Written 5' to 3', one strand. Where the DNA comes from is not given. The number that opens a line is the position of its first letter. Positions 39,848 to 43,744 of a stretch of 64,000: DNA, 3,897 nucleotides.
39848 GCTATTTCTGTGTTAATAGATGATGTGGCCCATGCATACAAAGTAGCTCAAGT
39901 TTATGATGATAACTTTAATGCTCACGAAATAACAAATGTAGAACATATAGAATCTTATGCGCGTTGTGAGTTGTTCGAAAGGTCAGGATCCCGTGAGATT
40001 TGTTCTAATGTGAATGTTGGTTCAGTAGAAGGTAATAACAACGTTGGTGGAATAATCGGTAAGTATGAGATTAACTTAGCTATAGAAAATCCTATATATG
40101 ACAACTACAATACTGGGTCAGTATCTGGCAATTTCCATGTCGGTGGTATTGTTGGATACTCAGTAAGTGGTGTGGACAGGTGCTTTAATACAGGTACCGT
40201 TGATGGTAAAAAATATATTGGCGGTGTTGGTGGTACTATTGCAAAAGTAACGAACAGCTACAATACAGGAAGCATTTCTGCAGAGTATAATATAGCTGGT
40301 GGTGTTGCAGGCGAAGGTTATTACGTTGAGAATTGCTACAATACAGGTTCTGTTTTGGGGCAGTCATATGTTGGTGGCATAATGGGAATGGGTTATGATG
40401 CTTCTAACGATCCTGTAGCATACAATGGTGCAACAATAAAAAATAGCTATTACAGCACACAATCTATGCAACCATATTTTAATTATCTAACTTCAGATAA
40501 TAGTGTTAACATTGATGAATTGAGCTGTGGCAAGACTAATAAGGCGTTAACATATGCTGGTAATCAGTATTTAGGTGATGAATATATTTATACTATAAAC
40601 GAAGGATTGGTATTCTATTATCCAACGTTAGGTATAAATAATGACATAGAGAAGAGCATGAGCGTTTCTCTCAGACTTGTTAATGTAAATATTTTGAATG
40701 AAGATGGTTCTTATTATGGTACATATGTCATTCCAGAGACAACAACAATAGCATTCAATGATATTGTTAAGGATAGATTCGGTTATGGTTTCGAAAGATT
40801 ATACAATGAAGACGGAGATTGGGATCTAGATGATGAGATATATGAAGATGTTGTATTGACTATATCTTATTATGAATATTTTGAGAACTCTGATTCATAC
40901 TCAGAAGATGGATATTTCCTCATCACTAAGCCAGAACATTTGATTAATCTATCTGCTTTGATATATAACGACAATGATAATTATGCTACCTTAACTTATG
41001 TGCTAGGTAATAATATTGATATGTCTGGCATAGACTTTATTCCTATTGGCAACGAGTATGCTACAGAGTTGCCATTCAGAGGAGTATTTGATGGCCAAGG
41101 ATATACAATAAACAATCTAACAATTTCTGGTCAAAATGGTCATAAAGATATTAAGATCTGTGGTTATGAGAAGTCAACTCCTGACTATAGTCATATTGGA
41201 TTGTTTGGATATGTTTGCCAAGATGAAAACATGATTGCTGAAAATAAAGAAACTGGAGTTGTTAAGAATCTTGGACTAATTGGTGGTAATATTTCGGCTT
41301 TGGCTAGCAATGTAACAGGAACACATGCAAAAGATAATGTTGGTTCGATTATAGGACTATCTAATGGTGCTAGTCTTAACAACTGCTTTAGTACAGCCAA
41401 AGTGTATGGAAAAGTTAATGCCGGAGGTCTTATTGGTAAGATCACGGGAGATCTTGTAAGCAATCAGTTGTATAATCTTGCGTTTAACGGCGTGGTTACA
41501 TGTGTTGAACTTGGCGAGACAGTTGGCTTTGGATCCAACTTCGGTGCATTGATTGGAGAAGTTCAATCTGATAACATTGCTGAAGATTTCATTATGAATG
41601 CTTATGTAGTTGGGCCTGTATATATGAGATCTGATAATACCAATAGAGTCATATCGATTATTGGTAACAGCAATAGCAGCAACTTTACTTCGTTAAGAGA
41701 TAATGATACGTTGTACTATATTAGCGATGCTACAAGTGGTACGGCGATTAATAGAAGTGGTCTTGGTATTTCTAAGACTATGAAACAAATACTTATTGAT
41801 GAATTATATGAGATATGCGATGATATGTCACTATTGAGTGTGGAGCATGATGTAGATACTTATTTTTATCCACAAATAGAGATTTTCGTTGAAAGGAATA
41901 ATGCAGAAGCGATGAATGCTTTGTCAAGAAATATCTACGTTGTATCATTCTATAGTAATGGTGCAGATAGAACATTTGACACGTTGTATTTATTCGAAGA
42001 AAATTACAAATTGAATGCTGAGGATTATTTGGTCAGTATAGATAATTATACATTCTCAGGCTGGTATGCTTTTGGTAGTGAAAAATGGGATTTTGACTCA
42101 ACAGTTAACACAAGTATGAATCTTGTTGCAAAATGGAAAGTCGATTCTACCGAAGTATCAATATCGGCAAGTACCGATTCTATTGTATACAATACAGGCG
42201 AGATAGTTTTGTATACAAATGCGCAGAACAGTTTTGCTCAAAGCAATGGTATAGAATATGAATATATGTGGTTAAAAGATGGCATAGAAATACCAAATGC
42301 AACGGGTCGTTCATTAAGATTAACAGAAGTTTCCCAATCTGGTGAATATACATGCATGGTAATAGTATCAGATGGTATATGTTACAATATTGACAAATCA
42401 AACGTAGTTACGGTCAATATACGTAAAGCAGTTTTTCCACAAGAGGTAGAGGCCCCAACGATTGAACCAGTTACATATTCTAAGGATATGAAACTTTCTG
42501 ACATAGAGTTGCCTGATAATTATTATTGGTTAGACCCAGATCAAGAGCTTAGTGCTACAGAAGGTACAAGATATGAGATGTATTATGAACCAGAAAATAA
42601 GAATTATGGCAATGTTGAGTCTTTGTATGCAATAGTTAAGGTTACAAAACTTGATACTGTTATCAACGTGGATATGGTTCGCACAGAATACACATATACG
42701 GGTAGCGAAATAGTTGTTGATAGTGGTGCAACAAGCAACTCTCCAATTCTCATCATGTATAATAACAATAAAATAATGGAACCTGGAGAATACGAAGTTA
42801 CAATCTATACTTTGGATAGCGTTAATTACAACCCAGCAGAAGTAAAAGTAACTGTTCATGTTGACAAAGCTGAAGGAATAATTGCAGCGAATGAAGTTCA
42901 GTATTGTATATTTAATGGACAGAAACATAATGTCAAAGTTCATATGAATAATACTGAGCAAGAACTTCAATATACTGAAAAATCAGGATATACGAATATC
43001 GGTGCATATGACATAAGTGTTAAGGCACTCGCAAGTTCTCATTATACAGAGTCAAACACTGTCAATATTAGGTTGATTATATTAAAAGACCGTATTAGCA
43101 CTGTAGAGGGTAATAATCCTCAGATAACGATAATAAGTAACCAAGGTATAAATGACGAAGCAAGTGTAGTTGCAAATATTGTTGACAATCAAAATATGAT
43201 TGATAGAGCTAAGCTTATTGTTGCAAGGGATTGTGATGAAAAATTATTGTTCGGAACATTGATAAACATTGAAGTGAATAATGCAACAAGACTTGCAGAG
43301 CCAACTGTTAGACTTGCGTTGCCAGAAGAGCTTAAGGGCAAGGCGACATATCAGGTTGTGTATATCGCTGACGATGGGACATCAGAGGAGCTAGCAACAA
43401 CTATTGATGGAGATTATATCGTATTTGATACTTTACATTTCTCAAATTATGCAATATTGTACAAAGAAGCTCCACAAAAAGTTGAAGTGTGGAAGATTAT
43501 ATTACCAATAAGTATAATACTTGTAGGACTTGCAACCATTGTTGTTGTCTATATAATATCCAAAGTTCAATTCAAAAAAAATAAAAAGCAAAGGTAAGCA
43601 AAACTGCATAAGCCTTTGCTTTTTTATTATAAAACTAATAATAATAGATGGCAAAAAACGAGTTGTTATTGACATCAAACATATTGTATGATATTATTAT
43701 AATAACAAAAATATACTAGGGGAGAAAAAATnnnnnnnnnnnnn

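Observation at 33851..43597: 3,248-aa five-module GLUG/beta-helix-type surface giant inserted between the rplM-rpsI operon and trxB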

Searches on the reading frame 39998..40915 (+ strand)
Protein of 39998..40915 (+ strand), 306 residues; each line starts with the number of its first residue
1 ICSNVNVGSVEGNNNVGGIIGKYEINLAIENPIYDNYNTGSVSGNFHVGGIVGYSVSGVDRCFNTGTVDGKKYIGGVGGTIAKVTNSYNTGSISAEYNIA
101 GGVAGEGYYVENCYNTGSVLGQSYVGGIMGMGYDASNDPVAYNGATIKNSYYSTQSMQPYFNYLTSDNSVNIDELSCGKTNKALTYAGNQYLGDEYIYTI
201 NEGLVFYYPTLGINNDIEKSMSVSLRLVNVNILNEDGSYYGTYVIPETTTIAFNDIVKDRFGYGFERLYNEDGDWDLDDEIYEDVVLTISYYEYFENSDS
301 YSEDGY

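Call 18: search_protein_families(library=pfam, proteins=[window:39998-40915:+], max_evalue=5)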
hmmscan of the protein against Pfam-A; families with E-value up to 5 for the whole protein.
window:39998-40915:+ (306 aa): 1 family
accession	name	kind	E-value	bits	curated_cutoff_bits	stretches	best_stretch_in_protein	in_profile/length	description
PF07581.17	Glug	-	1.2e-05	25.9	20.5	3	44-68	1-27/28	The GLUG motif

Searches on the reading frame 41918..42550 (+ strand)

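Call 18: search_protein_families(library=pfam, proteins=[window:41918-42550:+], max_evalue=5)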
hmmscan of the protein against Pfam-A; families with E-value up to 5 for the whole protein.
window:41918-42550:+ (211 aa): 4 families
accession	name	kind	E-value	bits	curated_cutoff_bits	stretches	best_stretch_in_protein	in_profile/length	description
PF09479.16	Flg_new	-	1.6e-05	25.4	27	1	7-72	1-65/65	Listeria-Bacteroides repeat domain (List_Bact_rpt)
PF13895.12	Ig_2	-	0.0027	18.3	27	1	113-166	28-77/79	Immunoglobulin domain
PF13927.12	Ig_3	-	0.041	14.8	30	1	113-148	31-76/78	Immunoglobulin domain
PF16681.11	Ig_5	-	0.06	14.2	27.3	1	113-148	19-57/82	Ig-like domain on T-cell surface glycoprotein CD3 epsilon chain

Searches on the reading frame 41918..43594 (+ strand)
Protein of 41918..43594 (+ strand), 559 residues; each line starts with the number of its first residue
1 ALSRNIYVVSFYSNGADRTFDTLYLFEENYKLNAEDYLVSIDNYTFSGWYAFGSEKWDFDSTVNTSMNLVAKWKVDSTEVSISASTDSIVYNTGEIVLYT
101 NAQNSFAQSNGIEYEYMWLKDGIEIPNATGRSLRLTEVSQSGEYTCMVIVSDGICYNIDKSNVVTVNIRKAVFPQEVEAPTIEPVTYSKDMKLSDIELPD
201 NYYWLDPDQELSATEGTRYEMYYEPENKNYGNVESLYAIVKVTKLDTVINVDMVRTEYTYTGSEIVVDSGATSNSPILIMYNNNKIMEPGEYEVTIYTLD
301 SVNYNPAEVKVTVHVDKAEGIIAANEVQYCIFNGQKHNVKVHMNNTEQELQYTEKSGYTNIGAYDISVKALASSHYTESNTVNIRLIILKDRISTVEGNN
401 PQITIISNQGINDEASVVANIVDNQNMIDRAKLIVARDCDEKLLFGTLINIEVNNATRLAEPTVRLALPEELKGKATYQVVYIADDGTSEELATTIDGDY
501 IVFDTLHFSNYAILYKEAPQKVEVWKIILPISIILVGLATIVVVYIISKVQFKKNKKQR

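Call 42: search_solved_structures(query=window:41918-43594:+, max_evalue=1)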
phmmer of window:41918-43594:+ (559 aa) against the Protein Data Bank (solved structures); distinct sequences matched with E-value up to 1: 10.
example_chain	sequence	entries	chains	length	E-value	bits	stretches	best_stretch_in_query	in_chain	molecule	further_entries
5lxk_A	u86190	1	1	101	0.31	12.7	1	113-167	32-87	Decoration protein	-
5vl3_Q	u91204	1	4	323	0.74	11.5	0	87-149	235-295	B-cell receptor CD22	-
3w9a_A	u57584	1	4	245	0.75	11.4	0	13-87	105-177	Putative uncharacterized protein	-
8cj0_A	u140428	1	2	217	0.78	11.4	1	307-372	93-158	Oxygen-insensitive NAD(P)H nitroreductase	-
8zvi_a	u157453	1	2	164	0.84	11.3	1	113-160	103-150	Decoration protein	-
5vkj_A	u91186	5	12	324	0.85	11.3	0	87-149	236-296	B-cell receptor CD22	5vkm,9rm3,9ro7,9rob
4i35_A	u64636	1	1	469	0.89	11.2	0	13-107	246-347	Serralysin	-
5d7w_A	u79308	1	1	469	0.89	11.2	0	13-107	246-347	Serralysin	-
1smp_A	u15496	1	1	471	0.93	11.1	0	13-107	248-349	SERRATIA METALLO PROTEINASE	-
1srp_A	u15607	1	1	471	0.94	11.1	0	13-107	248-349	SERRALYSIN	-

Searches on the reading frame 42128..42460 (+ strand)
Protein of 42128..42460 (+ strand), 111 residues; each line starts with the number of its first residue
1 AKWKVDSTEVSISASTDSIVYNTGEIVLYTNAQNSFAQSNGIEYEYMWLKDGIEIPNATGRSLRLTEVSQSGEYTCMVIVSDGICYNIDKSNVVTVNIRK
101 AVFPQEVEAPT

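Call 74: search_protein_families(library=pfam, proteins=[window:42128-42460:+], max_evalue=1)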
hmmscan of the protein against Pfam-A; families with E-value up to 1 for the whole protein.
window:42128-42460:+ (111 aa): 3 families
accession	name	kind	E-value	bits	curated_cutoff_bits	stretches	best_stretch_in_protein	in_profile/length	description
PF13895.12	Ig_2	-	0.00083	20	27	1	43-96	28-77/79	Immunoglobulin domain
PF13927.12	Ig_3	-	0.018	16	30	1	42-78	30-76/78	Immunoglobulin domain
PF16681.11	Ig_5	-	0.02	15.7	27.3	1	42-78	18-57/82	Ig-like domain on T-cell surface glycoprotein CD3 epsilon chain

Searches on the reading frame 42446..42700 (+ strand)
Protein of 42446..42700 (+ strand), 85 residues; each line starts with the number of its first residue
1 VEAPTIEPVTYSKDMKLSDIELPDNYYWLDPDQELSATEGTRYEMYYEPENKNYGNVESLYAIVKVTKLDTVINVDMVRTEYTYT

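Call 74: search_protein_families(library=pfam, proteins=[window:42446-42700:+], max_evalue=1)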
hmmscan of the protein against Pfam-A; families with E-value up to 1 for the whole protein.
window:42446-42700:+ (85 aa): 1 family
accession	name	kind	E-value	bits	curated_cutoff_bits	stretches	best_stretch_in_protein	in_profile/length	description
PF01410.23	COLFI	-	0.031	14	26.2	1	8-34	29-55/233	Fibrillar collagen C-terminal domain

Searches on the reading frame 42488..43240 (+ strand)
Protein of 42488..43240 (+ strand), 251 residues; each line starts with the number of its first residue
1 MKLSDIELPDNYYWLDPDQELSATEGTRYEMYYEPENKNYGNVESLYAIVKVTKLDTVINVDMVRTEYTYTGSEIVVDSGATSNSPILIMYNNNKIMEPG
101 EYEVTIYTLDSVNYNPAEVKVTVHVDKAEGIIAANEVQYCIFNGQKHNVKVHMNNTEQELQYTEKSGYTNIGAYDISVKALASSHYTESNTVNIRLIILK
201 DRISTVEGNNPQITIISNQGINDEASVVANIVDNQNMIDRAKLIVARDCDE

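Call 18: search_protein_families(library=pfam, proteins=[window:42488-43240:+], max_evalue=5)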
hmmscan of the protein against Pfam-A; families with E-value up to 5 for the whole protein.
window:42488-43240:+ (251 aa): 5 families
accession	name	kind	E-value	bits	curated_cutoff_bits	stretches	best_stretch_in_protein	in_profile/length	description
PF10850.13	DUF2653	-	0.025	15.2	22.7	1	140-170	16-44/88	Protein of unknown function (DUF2653)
PF18981.6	InlK_D3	-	0.03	14.8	25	1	81-125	28-75/75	Internalin K domain (D3/D4)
PF18676.6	MBG_2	-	0.12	13.4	25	1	163-189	39-65/72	MBG domain (YGX type)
PF04038.17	DHNA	-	0.18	12.8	25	1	110-168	40-102/108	Dihydroneopterin aldolase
PF23664.1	Ig_Pom152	-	0.18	12.6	27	0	137-193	38-94/106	Nucleoporin pom152-like, immunoglobulin-like domain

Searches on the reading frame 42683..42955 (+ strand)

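Call 74: search_protein_families(library=pfam, proteins=[window:42683-42955:+], max_evalue=1)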
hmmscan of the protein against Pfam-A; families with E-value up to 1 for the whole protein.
window:42683-42955:+ (91 aa): 1 family
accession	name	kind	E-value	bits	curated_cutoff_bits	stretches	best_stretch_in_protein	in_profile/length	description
PF18981.6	InlK_D3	-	0.0025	18.3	25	1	15-60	27-75/75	Internalin K domain (D3/D4)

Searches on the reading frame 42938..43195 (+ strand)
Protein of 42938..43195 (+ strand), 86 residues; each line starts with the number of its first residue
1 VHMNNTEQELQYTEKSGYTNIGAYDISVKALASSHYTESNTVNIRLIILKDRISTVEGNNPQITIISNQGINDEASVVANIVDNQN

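Call 74: search_protein_families(library=pfam, proteins=[window:42938-43195:+], max_evalue=1)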
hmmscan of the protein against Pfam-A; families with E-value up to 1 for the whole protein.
window:42938-43195:+ (86 aa): 1 family
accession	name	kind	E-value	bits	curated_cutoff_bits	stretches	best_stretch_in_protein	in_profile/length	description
PF18676.6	MBG_2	-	0.056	14.5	25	1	13-39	39-65/72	MBG domain (YGX type)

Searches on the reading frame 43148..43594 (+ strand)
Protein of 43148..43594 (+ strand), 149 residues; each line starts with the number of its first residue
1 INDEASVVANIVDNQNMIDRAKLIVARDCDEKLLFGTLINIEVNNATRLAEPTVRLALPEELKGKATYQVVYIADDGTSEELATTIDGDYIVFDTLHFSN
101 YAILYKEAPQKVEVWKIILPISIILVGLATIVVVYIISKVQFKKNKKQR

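Call 18: search_protein_families(library=pfam, proteins=[window:43148-43594:+], max_evalue=5)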
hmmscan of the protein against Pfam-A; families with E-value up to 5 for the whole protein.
window:43148-43594:+ (149 aa): 4 families
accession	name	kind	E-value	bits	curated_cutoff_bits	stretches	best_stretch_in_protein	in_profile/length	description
PF06781.17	CrgA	-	0.02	15.5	24.8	1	108-139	27-58/89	Cell division protein CrgA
PF13553.12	FIIND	-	0.056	13.5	25.8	1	31-108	52-128/131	Function to find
PF15050.11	SCIMP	-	0.073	13.9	27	1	115-147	8-40/132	SCIMP protein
PF14927.11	Neurensin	-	0.14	12.4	27.7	1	101-139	27-67/132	Neurensin/Transmembrane protein 74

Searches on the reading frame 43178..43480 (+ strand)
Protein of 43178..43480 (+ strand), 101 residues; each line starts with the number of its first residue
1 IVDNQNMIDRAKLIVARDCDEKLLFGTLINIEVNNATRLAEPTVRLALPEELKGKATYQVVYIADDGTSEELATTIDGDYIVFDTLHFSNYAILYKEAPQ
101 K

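Call 74: search_protein_families(library=pfam, proteins=[window:43178-43480:+], max_evalue=1)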
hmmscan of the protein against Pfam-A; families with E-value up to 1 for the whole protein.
window:43178-43480:+ (101 aa): 1 family
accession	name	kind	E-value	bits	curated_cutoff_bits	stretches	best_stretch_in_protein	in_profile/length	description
PF13553.12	FIIND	-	0.022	14.8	25.8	1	22-98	53-128/131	Function to find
